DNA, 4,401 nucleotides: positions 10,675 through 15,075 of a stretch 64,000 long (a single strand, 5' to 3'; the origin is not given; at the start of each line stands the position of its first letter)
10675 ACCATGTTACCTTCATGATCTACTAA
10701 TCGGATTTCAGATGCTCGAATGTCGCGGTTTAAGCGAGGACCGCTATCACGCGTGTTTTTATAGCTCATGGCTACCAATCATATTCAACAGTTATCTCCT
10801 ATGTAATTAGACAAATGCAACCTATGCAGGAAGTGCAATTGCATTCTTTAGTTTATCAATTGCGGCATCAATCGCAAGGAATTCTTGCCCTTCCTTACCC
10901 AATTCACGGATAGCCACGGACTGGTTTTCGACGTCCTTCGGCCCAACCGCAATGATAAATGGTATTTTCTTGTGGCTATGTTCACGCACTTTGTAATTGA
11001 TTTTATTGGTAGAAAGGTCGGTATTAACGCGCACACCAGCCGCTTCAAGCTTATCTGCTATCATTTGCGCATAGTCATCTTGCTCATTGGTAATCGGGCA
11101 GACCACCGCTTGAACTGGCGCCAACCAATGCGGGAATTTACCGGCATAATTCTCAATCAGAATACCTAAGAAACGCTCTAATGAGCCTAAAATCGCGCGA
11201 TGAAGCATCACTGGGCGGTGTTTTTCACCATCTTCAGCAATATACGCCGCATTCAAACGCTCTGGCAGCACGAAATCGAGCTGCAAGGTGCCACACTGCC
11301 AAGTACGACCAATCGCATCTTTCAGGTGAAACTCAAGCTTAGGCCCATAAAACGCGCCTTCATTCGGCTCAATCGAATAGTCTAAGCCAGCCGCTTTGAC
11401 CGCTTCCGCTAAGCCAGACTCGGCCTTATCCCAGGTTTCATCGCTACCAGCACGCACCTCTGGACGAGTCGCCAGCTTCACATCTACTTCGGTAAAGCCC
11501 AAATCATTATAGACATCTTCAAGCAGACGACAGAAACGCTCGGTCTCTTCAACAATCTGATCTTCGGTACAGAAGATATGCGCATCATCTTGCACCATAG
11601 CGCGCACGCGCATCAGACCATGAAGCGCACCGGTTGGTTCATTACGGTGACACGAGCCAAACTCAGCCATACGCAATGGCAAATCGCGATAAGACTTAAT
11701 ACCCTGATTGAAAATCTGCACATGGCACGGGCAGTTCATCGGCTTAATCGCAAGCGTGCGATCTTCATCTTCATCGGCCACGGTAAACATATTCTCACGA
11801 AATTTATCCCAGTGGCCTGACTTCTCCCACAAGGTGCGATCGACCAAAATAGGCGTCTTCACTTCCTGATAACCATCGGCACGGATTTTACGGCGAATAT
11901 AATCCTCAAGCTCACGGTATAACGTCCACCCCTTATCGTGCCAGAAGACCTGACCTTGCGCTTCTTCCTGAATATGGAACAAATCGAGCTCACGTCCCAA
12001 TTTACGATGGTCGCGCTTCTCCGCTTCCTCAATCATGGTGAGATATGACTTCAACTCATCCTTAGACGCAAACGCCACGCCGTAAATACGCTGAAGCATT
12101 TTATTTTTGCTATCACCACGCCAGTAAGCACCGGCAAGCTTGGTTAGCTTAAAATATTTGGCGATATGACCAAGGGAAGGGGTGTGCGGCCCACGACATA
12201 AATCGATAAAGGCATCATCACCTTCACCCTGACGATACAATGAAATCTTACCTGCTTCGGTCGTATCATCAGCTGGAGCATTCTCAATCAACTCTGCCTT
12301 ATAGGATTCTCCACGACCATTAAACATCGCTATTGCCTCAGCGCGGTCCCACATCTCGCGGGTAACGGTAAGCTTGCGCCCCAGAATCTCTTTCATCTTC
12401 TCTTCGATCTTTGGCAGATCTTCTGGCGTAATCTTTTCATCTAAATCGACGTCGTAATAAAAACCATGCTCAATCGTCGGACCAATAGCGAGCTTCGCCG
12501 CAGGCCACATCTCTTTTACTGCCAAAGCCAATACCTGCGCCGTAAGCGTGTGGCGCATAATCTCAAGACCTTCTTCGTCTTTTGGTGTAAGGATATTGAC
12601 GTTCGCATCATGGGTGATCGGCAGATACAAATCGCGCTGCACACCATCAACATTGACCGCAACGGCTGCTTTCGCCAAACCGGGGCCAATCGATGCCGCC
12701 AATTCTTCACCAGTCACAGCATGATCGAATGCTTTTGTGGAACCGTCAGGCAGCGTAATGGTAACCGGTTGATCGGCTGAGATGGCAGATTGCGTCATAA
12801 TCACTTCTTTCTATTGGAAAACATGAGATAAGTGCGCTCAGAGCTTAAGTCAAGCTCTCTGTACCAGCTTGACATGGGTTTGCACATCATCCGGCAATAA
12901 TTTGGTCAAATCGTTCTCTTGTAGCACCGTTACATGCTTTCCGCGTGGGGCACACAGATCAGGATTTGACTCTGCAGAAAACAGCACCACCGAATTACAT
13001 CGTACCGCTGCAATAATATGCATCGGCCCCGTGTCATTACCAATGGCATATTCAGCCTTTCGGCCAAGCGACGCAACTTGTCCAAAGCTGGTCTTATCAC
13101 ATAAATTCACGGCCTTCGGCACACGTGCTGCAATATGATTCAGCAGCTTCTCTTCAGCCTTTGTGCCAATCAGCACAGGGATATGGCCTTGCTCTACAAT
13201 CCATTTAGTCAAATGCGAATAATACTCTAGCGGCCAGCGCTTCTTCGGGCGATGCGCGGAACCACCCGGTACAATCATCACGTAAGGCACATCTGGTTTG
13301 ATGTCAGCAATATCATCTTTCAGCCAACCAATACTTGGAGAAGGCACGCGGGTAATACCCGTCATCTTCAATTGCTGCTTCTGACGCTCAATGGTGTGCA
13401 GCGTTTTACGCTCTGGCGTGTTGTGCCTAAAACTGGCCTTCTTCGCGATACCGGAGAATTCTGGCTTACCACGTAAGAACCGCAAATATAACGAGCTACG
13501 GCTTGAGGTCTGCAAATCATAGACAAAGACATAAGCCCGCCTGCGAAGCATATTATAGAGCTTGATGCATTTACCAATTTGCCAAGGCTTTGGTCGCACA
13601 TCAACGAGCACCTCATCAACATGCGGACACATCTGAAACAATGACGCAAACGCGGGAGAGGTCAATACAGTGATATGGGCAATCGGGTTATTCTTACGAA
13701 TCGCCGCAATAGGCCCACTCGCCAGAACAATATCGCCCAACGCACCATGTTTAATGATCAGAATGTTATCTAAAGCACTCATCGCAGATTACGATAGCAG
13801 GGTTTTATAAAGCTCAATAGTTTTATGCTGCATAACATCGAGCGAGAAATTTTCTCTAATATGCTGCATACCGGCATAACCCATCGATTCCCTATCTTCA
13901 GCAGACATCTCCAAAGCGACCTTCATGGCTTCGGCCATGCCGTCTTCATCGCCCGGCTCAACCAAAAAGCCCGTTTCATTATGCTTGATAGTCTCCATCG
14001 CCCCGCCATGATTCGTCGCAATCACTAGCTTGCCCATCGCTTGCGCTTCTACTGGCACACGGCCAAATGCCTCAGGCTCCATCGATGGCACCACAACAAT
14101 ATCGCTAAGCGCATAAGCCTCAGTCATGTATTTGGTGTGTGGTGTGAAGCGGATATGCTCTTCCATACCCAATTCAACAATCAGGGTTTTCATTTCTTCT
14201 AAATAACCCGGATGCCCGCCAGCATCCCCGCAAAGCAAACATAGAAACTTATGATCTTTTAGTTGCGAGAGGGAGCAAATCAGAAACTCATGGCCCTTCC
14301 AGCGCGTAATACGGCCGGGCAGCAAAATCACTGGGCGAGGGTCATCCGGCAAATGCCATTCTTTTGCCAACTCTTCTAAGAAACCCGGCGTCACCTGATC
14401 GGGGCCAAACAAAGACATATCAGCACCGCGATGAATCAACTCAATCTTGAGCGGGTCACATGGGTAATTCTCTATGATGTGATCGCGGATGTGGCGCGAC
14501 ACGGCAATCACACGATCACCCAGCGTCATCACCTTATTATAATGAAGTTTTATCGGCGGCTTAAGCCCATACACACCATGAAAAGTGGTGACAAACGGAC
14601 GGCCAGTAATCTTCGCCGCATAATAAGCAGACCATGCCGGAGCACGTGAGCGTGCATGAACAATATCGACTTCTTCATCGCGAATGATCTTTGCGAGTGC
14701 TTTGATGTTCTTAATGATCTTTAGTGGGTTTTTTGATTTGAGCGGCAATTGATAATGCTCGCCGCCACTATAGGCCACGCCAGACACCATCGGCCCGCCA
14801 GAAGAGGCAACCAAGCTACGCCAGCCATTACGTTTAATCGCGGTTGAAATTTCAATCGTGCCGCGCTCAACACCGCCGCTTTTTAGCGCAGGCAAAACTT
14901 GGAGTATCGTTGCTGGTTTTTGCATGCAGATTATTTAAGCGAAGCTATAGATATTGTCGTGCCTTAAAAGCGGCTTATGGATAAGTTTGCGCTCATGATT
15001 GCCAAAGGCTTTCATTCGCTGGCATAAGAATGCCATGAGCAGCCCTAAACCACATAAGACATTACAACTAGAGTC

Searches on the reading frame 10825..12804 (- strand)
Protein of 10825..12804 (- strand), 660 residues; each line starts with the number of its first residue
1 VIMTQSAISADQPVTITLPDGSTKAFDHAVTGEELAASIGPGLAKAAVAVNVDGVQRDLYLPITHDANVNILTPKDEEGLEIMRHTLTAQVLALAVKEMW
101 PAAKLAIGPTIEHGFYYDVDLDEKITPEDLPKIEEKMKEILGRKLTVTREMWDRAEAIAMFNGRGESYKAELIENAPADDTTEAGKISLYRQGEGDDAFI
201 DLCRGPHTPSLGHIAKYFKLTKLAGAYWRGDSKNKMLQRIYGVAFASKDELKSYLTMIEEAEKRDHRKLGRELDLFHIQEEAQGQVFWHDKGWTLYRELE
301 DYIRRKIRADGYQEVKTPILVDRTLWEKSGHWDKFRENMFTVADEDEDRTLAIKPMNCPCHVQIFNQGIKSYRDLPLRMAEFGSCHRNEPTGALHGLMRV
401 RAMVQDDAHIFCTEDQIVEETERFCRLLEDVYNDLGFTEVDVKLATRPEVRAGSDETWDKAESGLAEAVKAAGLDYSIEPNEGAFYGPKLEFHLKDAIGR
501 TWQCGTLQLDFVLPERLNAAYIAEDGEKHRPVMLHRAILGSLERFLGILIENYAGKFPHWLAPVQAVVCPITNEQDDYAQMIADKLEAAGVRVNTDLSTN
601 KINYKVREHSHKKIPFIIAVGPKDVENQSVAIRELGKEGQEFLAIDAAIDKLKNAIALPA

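Call 74: search_protein_families(library=pfam, proteins=[window:10825-12804:-], max_evalue=0.00001)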
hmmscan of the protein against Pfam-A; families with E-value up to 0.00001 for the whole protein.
window:10825-12804:- (660 aa): 4 families
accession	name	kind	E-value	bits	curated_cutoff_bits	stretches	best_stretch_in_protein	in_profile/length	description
PF00587.30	tRNA-synt_2b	-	7.8e-51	173.1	29.3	1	340-553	1-179/179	tRNA synthetase class II core domain (G, H, P, S and T)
PF03129.25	HGTP_anticodon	-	8.1e-21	74.4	21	1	565-654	1-93/94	Anticodon binding domain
PF07973.19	tRNA_SAD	-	9e-15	54.8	24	1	187-241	1-44/44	Threonyl and Alanyl tRNA synthetase second additional domain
PF02824.27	TGS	-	4.8e-08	33.3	22.2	1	14-73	1-60/60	TGS domain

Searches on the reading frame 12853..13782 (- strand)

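Call 74: search_protein_families(library=pfam, proteins=[window:12853-13782:-], max_evalue=0.00001)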
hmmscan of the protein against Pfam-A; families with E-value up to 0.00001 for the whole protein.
window:12853-13782:- (310 aa): 1 family
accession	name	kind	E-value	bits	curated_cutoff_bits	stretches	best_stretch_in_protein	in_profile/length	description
PF01075.23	Glyco_transf_9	-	1.3e-26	93.8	22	1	74-289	3-229/247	Glycosyltransferase family 9 (heptosyltransferase)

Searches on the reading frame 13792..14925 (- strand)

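Call 74: search_protein_families(library=pfam, proteins=[window:13792-14925:-], max_evalue=0.00001)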
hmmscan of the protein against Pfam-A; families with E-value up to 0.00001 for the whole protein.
window:13792-14925:- (378 aa): 5 families
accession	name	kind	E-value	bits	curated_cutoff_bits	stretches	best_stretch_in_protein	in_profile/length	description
PF00534.26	Glycos_transf_1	-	4.1e-35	121.3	26.4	1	191-353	9-170/172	Glycosyl transferases group 1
PF13439.12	Glyco_transf_4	-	1.2e-29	103.9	28.5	1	17-171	2-169/170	Glycosyltransferase Family 4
PF13692.12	Glyco_trans_1_4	-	1.5e-27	97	27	1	197-338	1-140/142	Glycosyl transferases group 1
PF13579.12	Glyco_trans_4_4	-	5.8e-12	46.7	29.7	1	17-167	1-158/158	Glycosyl transferase 4-like domain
PF13477.12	Glyco_trans_4_2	-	1.1e-09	39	23.4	1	23-130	13-123/139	Glycosyl transferase 4-like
